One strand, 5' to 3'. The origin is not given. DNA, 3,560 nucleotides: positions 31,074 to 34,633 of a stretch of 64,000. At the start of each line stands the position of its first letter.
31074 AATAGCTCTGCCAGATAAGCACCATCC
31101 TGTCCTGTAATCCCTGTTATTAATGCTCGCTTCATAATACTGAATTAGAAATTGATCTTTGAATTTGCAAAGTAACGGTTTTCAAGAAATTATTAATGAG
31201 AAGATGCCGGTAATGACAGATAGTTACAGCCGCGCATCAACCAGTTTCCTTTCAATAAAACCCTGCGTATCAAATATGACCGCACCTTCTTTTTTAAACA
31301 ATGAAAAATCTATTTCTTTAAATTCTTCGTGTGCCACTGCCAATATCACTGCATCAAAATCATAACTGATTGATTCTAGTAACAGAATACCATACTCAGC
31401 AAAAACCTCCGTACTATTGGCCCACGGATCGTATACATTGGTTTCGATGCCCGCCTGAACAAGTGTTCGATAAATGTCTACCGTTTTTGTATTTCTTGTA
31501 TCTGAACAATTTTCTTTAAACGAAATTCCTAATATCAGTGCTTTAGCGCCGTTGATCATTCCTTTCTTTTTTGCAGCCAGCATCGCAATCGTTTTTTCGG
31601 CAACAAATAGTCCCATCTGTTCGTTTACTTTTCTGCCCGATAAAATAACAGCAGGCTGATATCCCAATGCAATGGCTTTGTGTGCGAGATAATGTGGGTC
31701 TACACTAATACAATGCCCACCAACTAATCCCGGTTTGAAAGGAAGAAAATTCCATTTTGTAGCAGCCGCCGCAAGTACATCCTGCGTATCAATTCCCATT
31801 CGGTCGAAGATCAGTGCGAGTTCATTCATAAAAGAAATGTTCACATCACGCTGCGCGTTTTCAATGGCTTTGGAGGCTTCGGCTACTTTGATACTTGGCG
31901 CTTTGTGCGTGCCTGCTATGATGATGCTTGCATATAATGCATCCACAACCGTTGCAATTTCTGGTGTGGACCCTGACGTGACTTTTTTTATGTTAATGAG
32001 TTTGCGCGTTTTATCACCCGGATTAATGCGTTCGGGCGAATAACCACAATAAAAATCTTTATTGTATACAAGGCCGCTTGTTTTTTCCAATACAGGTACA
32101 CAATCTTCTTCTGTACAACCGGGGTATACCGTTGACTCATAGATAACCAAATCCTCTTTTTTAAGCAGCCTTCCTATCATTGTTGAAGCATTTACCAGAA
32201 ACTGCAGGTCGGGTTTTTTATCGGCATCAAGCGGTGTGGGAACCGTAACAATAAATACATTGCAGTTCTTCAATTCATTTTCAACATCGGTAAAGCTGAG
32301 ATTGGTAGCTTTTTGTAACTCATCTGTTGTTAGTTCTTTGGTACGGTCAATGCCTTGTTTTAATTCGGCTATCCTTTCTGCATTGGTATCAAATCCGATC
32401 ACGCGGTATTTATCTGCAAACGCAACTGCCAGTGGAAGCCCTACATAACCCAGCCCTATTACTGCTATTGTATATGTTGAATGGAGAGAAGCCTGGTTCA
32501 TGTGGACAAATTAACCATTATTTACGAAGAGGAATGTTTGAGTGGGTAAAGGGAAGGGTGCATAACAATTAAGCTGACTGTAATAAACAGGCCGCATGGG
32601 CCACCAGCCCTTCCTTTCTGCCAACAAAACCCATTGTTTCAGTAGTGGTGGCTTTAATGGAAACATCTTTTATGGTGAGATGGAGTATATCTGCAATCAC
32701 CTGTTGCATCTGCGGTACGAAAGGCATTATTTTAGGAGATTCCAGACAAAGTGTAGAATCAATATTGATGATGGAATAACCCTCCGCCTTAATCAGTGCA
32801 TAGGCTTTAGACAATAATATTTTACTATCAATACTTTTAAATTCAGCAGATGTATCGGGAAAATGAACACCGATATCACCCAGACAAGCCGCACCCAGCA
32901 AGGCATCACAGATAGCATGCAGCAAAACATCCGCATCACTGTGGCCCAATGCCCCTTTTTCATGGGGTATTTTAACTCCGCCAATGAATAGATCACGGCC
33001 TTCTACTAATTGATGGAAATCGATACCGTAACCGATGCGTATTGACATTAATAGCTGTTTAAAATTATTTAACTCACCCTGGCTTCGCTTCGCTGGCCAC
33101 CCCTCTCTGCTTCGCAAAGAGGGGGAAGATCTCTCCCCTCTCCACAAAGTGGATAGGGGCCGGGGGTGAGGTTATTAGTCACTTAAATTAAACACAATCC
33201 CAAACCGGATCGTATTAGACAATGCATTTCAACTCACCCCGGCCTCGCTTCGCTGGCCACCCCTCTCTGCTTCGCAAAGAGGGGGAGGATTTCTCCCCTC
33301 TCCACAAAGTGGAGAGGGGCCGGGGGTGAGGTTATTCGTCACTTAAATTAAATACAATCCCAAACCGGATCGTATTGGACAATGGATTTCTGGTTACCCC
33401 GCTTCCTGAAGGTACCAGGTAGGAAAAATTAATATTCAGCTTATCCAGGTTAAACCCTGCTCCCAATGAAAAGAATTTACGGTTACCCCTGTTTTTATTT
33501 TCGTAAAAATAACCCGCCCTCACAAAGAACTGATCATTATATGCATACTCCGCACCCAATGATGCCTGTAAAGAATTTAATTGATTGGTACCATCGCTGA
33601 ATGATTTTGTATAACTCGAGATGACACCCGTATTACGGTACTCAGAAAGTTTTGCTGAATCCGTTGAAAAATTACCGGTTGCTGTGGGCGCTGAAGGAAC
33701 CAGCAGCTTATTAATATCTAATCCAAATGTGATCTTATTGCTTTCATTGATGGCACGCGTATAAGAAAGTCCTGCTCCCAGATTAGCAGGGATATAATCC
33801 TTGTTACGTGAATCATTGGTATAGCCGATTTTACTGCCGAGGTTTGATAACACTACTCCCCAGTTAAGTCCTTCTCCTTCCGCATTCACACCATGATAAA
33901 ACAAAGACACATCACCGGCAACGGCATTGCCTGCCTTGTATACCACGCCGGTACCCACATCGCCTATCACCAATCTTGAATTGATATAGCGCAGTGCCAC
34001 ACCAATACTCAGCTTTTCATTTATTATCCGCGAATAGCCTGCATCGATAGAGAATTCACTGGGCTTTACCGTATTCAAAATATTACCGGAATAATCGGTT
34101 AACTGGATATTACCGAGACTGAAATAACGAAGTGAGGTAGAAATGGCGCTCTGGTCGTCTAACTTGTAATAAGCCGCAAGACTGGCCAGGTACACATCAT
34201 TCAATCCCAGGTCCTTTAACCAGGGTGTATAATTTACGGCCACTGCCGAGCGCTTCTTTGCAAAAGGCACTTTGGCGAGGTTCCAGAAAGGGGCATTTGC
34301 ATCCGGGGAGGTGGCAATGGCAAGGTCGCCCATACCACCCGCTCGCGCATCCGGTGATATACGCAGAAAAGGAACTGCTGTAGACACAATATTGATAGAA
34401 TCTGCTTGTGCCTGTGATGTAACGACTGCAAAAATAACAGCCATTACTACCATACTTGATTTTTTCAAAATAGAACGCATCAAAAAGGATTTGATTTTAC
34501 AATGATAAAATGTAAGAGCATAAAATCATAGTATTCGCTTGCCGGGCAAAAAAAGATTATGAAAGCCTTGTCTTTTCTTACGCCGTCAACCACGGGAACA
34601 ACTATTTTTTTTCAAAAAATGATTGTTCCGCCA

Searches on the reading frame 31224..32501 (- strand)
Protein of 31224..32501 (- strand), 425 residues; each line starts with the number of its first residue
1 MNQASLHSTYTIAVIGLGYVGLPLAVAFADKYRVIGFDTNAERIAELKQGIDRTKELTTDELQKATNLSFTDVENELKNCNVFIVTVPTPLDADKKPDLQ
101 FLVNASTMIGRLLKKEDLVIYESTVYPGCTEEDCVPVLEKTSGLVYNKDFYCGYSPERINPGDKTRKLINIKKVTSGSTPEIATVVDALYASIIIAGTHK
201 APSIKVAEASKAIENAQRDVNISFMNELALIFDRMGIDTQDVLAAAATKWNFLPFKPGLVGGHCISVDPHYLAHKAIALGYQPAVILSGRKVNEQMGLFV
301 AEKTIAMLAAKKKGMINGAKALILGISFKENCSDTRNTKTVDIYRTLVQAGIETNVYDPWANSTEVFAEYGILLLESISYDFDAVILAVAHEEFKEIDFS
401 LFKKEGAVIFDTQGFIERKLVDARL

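Call 32: search_protein_families(library=pfam, max_evalue=0.00001, proteins=[window:31224-32501:-])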
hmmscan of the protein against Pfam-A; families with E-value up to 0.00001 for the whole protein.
window:31224-32501:- (425 aa): 4 families
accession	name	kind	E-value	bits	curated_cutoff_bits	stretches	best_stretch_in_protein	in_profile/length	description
PF03721.20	UDPG_MGDP_dh_N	-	1.6e-37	129.4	27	1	11-184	2-181/187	UDP-glucose/GDP-mannose dehydrogenase family, NAD binding domain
PF00984.24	UDPG_MGDP_dh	-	2e-25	89.2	25.4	1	206-294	2-93/94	UDP-glucose/GDP-mannose dehydrogenase family, central domain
PF03720.21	UDPG_MGDP_dh_C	-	2.1e-22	79.8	30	1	322-417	1-102/103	UDP-glucose/GDP-mannose dehydrogenase family, UDP binding domain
PF03446.21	NAD_binding_2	-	6.2e-06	26.7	21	0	11-131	1-101/161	NAD binding domain of 6-phosphogluconate dehydrogenase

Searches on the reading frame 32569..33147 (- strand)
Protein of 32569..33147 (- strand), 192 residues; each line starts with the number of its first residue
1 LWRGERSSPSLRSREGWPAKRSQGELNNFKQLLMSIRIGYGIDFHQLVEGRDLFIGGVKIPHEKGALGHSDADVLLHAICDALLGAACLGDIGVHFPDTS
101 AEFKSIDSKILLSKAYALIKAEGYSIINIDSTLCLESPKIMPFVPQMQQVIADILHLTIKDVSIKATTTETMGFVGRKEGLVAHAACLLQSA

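Call 32: search_protein_families(library=pfam, max_evalue=0.00001, proteins=[window:32569-33147:-])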
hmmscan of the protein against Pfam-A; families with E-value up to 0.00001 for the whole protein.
window:32569-33147:- (192 aa): 1 family
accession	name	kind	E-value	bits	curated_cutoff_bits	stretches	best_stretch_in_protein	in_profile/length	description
PF02542.21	YgbB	-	1.9e-65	220.4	26.7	1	36-189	1-154/155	YgbB family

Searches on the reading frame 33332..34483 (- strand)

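Call 32: search_protein_families(library=pfam, max_evalue=0.00001, proteins=[window:33332-34483:-])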
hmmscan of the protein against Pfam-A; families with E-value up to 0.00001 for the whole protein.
window:33332-34483:- (383 aa): 2 families
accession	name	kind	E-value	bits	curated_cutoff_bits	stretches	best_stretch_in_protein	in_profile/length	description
PF19572.5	PorV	-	1.8e-53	182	27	1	29-265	5-241/243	Type IX secretion system protein PorV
PF03349.22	Toluene_X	-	2.2e-06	26.8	29.7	0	271-366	282-392/421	Outer membrane protein transport protein (OMPP1/FadL/TodX)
